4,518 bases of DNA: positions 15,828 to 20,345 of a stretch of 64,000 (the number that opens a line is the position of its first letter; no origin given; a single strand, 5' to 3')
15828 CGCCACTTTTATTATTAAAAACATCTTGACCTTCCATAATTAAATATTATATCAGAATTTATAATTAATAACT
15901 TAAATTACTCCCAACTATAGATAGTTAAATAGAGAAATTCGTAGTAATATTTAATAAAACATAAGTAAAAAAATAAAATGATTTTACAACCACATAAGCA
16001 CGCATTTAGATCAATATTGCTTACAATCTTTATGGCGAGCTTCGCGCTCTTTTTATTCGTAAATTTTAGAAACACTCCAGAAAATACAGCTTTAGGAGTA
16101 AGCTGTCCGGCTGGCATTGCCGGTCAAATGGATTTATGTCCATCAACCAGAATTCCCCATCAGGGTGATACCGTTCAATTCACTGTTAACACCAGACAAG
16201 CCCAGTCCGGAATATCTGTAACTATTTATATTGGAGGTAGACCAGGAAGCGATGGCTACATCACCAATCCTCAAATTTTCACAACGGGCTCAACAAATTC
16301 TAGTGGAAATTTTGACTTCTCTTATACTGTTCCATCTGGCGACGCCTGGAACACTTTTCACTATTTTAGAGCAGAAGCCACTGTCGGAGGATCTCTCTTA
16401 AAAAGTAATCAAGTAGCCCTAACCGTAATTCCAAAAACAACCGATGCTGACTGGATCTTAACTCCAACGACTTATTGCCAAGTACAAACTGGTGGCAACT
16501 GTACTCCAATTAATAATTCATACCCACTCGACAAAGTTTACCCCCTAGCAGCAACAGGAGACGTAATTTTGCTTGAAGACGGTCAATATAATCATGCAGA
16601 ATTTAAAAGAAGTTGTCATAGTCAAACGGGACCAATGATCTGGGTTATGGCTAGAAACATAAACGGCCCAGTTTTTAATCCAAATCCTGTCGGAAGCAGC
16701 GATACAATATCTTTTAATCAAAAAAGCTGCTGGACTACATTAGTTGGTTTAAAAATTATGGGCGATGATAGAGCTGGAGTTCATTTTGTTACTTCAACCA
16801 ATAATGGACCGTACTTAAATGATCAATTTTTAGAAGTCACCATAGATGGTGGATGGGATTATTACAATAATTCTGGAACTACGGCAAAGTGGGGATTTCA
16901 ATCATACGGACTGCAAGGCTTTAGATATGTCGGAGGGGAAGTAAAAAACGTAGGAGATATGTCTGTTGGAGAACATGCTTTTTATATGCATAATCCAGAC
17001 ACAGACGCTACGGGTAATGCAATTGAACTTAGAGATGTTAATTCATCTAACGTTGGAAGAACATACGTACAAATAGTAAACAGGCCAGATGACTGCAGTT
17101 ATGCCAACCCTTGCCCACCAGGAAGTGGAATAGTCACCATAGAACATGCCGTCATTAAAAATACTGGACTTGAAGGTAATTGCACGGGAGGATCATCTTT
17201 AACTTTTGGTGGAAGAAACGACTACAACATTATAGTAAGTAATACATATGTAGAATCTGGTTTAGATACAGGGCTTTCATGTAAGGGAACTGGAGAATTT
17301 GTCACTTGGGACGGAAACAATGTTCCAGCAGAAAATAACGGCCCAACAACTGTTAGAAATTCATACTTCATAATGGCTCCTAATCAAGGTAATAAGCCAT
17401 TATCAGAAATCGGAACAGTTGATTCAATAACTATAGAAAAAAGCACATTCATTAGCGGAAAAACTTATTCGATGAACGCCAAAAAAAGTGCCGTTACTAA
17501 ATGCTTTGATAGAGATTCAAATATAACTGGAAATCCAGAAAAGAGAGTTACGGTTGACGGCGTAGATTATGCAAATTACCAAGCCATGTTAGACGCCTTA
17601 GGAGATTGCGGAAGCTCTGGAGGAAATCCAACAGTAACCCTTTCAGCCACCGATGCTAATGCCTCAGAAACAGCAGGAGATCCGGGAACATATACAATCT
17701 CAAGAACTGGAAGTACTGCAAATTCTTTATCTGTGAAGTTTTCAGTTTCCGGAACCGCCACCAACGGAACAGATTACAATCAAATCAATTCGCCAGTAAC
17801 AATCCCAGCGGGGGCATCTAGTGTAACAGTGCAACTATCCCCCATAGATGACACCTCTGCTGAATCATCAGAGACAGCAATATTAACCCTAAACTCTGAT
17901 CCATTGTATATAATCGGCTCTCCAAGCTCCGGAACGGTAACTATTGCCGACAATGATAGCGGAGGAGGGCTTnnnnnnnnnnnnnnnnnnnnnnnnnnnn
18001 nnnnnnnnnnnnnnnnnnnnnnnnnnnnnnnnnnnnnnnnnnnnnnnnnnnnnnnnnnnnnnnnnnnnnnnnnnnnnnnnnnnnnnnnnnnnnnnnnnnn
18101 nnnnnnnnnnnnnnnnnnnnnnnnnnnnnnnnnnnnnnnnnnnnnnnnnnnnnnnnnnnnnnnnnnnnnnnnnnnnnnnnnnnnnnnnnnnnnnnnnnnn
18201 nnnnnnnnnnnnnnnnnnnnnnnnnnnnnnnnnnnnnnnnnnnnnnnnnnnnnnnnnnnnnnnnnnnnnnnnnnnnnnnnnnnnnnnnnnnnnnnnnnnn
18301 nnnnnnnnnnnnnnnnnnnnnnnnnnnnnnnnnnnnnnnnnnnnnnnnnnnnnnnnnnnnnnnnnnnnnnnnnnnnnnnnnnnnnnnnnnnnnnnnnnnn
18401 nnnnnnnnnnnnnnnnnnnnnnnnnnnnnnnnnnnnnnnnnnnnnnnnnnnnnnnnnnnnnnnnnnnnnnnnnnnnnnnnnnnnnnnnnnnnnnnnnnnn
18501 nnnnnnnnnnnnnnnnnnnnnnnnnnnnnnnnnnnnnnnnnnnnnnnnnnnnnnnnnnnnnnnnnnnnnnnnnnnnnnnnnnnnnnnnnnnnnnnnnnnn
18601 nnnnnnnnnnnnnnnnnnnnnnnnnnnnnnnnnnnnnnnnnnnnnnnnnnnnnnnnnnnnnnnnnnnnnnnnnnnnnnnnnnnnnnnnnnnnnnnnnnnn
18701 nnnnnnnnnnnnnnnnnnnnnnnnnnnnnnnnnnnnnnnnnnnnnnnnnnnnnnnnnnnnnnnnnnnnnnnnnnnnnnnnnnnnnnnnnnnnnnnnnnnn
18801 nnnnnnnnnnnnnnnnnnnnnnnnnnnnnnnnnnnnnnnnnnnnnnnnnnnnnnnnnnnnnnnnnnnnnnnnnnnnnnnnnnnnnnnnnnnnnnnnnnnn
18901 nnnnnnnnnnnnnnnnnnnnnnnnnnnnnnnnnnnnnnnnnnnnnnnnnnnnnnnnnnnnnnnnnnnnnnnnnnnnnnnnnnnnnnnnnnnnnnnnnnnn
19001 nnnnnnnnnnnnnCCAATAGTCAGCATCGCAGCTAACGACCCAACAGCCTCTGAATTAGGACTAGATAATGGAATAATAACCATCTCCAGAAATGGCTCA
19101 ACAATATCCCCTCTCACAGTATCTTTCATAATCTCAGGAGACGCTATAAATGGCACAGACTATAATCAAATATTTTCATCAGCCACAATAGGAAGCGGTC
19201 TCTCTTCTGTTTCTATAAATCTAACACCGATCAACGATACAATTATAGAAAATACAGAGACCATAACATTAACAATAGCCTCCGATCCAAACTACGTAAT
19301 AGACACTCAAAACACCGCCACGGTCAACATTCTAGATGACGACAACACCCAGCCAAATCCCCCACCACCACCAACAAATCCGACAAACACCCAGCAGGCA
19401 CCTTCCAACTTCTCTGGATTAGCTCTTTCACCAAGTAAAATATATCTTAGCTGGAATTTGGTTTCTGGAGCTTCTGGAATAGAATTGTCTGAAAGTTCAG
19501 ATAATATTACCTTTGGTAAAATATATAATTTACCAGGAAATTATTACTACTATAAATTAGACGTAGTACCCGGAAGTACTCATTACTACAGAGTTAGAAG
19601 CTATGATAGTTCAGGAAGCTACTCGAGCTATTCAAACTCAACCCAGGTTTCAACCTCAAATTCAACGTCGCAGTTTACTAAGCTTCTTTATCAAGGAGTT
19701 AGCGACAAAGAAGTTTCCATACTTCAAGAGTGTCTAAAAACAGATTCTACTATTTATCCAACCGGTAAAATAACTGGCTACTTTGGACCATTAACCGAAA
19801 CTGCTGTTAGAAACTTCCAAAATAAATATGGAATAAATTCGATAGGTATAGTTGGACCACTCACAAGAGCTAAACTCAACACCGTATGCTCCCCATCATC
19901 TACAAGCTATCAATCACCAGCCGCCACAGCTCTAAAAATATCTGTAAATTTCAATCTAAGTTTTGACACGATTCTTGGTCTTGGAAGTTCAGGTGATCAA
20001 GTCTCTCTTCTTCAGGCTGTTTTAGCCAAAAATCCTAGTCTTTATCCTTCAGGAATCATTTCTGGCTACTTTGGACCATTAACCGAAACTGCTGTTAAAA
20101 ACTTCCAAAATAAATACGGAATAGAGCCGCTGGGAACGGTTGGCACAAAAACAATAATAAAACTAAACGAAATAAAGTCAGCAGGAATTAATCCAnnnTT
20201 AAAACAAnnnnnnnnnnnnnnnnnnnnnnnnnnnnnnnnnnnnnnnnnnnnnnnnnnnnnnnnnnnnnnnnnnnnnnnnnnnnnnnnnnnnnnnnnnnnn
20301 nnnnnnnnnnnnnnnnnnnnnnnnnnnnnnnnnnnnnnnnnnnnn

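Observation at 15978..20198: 1406-aa modular adhesin: beta-helix, five Calx-beta modules, FN3, two PG-binding domains, encoded by diverged 345-bp tandem DNA repeats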

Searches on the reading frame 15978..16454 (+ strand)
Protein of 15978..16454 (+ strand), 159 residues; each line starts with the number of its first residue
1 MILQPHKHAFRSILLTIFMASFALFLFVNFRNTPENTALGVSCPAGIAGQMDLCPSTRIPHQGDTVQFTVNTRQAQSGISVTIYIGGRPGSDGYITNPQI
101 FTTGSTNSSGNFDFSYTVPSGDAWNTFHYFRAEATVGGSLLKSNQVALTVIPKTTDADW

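Call 8: search_protein_families(library=pfam, proteins=[window:15978-16454:+], max_evalue=10)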
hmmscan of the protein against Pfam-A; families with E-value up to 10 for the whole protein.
seq(159 aa): 0 families
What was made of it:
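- Checked: FN3: no Pfam hit on this sequence (call 8).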

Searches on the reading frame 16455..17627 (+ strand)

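Call 8: search_protein_families(library=pfam, proteins=[window:16455-17627:+], max_evalue=10)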
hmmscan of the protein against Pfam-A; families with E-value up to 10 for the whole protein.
seq(391 aa): 2 families
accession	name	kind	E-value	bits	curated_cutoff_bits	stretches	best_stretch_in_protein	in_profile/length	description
PF16251.10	bCoV_NAB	-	0.0098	16.9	25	1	28-66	65-101/129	Betacoronavirus nucleic acid-binding (NAB)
PF08797.16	HIRAN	-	0.054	13.8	24.7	1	149-202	4-53/96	HIRAN domain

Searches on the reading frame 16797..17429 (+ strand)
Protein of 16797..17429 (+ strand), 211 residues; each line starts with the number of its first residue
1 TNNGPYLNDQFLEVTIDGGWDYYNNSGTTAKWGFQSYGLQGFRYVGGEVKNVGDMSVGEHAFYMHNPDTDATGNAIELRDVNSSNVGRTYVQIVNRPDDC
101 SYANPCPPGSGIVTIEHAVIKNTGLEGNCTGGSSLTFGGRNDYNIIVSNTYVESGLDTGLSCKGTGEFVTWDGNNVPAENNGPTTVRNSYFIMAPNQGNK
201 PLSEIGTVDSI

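Call 71: search_solved_structures(query=A4, max_evalue=10, show_alignments=3)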
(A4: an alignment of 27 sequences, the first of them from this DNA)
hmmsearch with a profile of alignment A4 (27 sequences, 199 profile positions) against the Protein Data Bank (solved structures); distinct sequences matched with E-value up to 10: 0.
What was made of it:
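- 16452..17600 (+): Right-handed parallel beta-helix 'head', aa ~159-531, plus a C-terminal capping helix at aa 534-541. Member of an unnamed family. The core has no PDB hit at E<=10 (call 71).
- On Polysaccharide lyase family 6: The core profile A4 gives no PDB hit at E<=10 (call 71).
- Closest known: PsAly. Different: The conserved core of the present family has no profile match to it (call 71).
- The conserved core (aa 274-484) has no profile similarity to any solved protein (call 71).
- Tried and rejected: The core-only profile against PDB gave nothing at E<=10 (call 71), so catalytic residues could not be transferred from any solved enzyme.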

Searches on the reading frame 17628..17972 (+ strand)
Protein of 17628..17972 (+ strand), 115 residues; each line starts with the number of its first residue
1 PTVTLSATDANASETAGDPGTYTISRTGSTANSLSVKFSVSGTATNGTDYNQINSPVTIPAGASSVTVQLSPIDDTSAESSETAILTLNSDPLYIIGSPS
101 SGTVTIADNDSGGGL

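Call 91: search_solved_structures(query=window:17628-17972:+, max_evalue=0.01, show_alignments=4)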
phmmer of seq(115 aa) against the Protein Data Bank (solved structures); distinct sequences matched with E-value up to 0.01: 9.
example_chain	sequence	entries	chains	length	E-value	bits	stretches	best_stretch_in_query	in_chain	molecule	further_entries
3us9_A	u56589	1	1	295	8.8e-10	42.1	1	17-113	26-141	Sodium/calcium exchanger 1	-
2fws_A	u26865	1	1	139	4.1e-08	36.7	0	15-89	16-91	Sodium/calcium exchanger 1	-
2dpk_A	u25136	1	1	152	5.9e-08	36.2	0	15-89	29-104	Sodium/calcium exchanger 1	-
3gin_A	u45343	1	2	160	1.8e-07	34.6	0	69-113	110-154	Sodium/calcium exchanger 1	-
8sgi_A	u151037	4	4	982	3e-07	33.9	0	70-113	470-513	Sodium/calcium exchanger 1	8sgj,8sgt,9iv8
8jp0_A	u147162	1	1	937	1.1e-05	28.8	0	70-113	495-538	Sodium/calcium exchanger 1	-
3ead_A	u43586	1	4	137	0.0051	20.3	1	24-113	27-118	Na/Ca exchange protein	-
3rb5_A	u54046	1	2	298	0.0071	19.9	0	24-113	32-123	Na/Ca exchange protein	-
3rb7_A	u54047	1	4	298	0.0082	19.7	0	24-113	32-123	Na/Ca exchange protein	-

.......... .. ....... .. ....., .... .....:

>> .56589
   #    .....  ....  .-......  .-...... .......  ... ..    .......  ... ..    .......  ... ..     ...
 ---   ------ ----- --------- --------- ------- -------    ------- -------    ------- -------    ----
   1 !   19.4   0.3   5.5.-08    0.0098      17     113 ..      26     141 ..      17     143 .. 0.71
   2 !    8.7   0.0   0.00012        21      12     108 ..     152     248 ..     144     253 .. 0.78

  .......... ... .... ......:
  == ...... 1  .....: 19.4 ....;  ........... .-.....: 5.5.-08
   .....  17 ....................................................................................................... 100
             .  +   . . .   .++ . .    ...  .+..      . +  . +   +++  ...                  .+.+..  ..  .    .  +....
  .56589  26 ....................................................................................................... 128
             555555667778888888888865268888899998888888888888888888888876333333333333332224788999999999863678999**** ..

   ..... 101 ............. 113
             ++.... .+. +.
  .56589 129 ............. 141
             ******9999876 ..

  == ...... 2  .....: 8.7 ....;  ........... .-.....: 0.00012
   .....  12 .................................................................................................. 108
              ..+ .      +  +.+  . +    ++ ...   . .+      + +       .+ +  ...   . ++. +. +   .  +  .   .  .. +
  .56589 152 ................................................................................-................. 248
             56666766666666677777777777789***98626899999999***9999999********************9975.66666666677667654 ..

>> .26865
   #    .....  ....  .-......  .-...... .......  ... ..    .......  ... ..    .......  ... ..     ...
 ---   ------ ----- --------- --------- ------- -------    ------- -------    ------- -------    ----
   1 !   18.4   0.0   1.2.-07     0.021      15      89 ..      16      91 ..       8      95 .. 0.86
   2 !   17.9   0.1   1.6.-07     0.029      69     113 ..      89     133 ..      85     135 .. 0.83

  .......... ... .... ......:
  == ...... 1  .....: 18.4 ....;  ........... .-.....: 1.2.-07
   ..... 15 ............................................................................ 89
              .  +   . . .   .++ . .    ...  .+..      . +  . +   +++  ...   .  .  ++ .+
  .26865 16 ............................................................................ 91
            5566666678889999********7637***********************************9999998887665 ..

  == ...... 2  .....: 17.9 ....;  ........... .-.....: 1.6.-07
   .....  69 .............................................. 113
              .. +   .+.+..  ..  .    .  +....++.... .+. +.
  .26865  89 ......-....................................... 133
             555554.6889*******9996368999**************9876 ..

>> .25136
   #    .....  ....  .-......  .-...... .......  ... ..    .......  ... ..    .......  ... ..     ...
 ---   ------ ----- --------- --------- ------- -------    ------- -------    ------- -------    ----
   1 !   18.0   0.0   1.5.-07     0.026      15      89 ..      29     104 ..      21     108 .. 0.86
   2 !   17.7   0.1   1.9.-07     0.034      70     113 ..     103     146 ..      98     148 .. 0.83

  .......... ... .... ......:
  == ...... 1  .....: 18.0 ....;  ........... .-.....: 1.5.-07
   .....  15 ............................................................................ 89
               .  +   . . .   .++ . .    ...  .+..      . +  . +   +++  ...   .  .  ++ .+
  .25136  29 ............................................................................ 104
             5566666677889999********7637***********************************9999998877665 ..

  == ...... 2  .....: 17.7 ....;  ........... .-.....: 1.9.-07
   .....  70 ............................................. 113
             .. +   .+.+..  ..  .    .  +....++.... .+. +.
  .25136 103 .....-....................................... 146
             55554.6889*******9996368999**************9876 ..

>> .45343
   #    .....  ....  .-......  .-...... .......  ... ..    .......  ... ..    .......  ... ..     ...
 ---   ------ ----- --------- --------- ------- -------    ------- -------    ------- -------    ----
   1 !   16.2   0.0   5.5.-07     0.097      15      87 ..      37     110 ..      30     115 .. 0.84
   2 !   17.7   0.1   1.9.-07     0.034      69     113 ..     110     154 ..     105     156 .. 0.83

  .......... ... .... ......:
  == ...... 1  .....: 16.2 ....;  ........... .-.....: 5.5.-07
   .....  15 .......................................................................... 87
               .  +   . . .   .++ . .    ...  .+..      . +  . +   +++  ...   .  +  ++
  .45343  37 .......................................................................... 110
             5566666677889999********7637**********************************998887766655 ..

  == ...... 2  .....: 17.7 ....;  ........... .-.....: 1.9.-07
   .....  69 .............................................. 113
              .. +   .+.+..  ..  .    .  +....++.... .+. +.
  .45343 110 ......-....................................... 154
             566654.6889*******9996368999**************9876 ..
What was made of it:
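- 17628..17972 (+): Calx-beta module R1 (aa 551-665), 345 bp. Aligns to NCX1 CBD1 with the Ca2+-site motifs retained (call 91).
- On Calx-beta (PF03160): R1 '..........' aligns to CBD1 '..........', and 'DND' aligns to 'DDD', in 2fws/2dpk/3us9 (call 91).
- Calx Ca2+ motifs: '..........' and 'DnD' align to '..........' and 'DdD' of NCX1 CBD1 (call 91).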

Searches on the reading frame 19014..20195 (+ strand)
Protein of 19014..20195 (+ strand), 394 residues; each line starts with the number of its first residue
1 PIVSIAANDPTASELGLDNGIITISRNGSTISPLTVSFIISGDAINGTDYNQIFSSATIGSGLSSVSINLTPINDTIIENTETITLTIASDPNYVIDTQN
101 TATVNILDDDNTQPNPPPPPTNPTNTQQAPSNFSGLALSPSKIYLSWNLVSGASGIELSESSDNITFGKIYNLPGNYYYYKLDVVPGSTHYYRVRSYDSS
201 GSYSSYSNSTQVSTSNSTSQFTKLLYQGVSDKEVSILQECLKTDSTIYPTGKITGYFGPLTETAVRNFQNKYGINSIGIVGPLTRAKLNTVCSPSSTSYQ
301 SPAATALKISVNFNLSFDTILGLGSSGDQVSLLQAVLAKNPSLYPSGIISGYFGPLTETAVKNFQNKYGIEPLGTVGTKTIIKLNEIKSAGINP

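Call 66: find_homologous_proteins(query=window:19014-20195:+, max_evalue=0.00001)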
Query window:19014-20195:+ (394 aa): 653 proteins with E <= 0.00001 among 8000 candidates; the best 120 are listed.
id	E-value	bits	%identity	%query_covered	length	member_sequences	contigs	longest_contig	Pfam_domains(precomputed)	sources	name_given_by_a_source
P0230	3.6e-183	627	66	100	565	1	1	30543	PF03160.21,PF01471.24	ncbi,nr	ncbi:MAG: hypothetical protein EXS49_00270, partial [Candidatus Pacebacteria bacterium]|nr:hypotheti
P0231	4.5e-79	284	45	30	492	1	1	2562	PF16132.12,PF03160.21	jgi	-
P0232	2.4e-48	183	49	28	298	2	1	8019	PF03160.21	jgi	-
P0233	2.0e-39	154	39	41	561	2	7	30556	PF09374.16,PF08823.17,PF01471.24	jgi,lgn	-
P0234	1.8e-36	144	35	42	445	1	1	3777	PF09374.16,PF00877.26,PF08823.17,PF01471.24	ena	-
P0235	4.1e-34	136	48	40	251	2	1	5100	PF01471.24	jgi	-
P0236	5.6e-34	136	48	41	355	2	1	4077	PF01471.24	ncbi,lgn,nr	ncbi:MAG: peptidoglycan-binding protein [Candidatus Ryanbacteria bacterium]|nr:peptidoglycan-binding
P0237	1.0e-33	135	41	42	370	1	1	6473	PF01471.24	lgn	-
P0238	1.4e-33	135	48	41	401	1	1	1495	PF01471.24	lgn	-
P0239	1.1e-31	128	36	41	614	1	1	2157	PF09374.16,PF08823.17,PF01471.24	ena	-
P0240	4.1e-31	127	42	41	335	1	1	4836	PF09374.16,PF01471.24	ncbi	-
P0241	7.5e-30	122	44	41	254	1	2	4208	PF01471.24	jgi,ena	-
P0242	1.1e-29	122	37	50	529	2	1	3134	PF17957.8,PF01471.24,PF00041.28,PF16656.12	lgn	-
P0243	3.0e-29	120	40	39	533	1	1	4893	PF09374.16,PF08823.17,PF01471.24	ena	-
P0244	1.5e-27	115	43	41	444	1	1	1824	PF01551.30,PF09374.16,PF01471.24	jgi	jgi:peptidoglycan hydrolase-like protein with peptidoglycan-binding domain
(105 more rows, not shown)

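Call 67: find_encoding_contigs(protein=P0230, flank=8000, max_places=2)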
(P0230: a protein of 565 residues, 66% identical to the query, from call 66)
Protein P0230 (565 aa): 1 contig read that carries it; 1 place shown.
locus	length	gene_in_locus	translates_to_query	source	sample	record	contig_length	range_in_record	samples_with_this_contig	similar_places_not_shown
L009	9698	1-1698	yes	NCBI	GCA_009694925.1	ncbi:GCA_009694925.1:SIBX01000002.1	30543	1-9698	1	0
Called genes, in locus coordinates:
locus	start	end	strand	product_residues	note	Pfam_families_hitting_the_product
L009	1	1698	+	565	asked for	PF03160:Calx-beta (weak), PF01471:PG_binding_1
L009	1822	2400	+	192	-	PF02777:Sod_Fe_C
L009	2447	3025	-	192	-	PF01569:PAP2, PF14378:PAP2_3 (weak), PF22778:VCPO_2nd (faint)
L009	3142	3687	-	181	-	-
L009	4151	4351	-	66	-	PF01084:Ribosomal_S18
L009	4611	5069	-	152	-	PF00436:SSB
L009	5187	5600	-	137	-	PF01250:Ribosomal_S6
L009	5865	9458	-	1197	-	PF04997:RNA_pol_Rpb1_1, PF00623:RNA_pol_Rpb1_2, PF04983:RNA_pol_Rpb1_3, PF05000:RNA_pol_Rpb1_4, PF04998:RNA_pol_Rpb1_5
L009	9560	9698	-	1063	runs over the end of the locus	PF04563:RNA_pol_Rpb2_1, PF04561:RNA_pol_Rpb2_2, PF04565:RNA_pol_Rpb2_3, PF10385:RNA_pol_Rpb2_45, PF00562:RNA_pol_Rpb2_6, PF04560:RNA_pol_Rpb2_7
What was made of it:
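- Pacebacteria GCA_009694925.1 (call 67).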

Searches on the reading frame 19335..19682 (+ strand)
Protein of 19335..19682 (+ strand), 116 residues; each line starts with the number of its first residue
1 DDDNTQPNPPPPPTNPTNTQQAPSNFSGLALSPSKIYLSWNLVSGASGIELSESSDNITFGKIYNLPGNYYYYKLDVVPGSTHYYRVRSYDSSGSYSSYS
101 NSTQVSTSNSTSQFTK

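Call 8: search_protein_families(library=pfam, proteins=[window:19335-19682:+], max_evalue=10)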
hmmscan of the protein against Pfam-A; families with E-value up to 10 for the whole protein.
seq(116 aa): 1 family
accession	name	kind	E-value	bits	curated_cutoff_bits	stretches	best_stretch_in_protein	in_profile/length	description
PF16974.11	NAR2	-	0.13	12.3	26.6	1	77-108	100-131/142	High-affinity nitrate transporter accessory, Ig-like domain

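Call 38: search_protein_families(library=pfam, proteins=[window:19377-19670:+], max_evalue=10)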
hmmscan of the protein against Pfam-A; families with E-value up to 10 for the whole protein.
seq(98 aa): 2 families
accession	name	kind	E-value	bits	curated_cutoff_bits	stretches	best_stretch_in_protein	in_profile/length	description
PF25788.1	Ig_Rha78A_N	-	0.066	13.9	27.4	1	45-93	52-101/105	Rha78A-like, N-terminal immunoglobulin domain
PF16974.11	NAR2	-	0.14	12.2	26.6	1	63-93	100-130/142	High-affinity nitrate transporter accessory, Ig-like domain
